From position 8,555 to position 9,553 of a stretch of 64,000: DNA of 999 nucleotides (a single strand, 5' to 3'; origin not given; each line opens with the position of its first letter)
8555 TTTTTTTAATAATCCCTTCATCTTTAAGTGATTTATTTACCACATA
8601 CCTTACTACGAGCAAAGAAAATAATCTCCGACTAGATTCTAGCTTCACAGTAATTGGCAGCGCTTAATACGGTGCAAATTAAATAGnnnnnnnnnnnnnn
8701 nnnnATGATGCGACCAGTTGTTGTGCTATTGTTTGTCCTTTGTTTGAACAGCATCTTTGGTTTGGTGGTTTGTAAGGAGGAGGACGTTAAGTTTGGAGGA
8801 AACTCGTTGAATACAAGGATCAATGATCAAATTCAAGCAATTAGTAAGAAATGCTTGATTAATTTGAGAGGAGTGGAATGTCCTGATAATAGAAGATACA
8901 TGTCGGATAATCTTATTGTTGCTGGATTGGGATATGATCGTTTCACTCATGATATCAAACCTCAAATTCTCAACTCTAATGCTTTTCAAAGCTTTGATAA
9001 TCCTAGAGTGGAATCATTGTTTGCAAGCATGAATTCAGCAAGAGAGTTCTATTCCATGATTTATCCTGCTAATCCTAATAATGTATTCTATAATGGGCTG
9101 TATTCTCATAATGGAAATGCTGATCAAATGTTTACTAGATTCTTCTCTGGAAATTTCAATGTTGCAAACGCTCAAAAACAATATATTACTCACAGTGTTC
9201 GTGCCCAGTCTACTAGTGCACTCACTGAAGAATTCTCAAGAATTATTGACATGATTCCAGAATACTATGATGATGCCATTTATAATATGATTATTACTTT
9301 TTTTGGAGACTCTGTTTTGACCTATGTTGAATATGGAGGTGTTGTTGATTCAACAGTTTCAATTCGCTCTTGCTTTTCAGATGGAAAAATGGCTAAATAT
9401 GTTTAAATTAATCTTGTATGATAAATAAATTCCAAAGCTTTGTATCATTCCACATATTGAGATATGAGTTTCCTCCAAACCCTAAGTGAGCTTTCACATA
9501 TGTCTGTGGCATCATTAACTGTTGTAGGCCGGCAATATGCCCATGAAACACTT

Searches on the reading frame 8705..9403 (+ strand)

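Call 29: search_protein_families(library=pfam, proteins=[window:8705-9403:+], max_evalue=0.001)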
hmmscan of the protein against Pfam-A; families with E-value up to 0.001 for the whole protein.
window:8705-9403:+ (233 aa): 1 family
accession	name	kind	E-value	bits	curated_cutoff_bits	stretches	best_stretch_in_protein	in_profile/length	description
PF01823.24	MACPF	-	0.00036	21.2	21.5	1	149-224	19-99/214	MAC/Perforin domain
